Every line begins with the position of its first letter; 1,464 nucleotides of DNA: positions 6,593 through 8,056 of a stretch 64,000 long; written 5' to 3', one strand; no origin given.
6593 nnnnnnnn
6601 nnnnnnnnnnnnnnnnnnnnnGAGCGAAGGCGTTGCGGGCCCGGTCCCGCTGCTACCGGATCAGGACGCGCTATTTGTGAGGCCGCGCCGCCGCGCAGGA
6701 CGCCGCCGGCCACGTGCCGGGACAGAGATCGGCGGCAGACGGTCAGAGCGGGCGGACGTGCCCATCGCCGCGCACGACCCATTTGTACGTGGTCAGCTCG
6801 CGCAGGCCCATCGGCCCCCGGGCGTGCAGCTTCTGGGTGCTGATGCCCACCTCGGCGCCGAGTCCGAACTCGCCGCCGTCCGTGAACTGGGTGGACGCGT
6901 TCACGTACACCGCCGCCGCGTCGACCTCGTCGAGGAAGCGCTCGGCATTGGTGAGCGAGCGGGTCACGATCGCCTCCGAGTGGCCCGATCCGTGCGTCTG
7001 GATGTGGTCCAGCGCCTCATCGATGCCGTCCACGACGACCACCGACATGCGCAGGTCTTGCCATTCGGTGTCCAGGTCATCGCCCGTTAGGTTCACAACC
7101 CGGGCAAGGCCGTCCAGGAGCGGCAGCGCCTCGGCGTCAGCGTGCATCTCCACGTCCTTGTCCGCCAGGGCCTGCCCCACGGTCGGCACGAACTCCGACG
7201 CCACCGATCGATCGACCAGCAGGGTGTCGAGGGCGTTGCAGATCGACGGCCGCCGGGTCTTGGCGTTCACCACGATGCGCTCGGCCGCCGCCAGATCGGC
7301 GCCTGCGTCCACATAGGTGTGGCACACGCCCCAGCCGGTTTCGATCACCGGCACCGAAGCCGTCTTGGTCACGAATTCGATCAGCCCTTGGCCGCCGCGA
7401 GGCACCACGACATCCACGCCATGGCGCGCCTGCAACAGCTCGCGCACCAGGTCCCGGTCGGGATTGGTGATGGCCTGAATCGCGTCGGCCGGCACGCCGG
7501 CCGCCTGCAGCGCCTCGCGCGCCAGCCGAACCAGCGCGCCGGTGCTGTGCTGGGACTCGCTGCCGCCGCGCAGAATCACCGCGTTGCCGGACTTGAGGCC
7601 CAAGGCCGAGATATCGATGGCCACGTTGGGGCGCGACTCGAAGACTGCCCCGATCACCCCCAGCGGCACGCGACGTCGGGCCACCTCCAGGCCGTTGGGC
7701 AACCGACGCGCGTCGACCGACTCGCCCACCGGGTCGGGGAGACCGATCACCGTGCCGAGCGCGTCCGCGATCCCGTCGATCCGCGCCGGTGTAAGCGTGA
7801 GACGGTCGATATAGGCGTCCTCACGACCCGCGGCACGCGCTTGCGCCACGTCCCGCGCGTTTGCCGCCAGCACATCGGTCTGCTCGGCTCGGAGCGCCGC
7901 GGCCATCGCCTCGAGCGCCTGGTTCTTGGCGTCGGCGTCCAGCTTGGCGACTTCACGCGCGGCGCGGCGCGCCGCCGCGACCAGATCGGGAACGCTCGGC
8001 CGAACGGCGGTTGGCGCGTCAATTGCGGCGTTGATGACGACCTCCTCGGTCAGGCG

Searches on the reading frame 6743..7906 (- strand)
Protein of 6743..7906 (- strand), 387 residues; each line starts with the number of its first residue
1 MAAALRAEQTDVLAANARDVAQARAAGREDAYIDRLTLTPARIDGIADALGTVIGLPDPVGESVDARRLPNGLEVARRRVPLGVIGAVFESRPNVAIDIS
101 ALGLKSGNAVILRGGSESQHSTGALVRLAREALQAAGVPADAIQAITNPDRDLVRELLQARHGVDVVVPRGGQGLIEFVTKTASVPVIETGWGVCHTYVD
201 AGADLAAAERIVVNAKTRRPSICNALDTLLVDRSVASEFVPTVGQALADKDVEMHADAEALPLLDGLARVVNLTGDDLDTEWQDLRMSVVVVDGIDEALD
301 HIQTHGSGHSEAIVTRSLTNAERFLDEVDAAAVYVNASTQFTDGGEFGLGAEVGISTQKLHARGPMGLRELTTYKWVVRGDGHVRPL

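Call 51: search_protein_families(library=pfam, proteins=[window:6743-7906:-], max_evalue=0.00001)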
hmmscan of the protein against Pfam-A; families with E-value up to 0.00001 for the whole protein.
window:6743-7906:- (387 aa): 1 family
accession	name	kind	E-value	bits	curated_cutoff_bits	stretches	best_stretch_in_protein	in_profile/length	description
PF00171.27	Aldedh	-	1.3e-19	70.6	23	1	71-253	116-299/461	Aldehyde dehydrogenase family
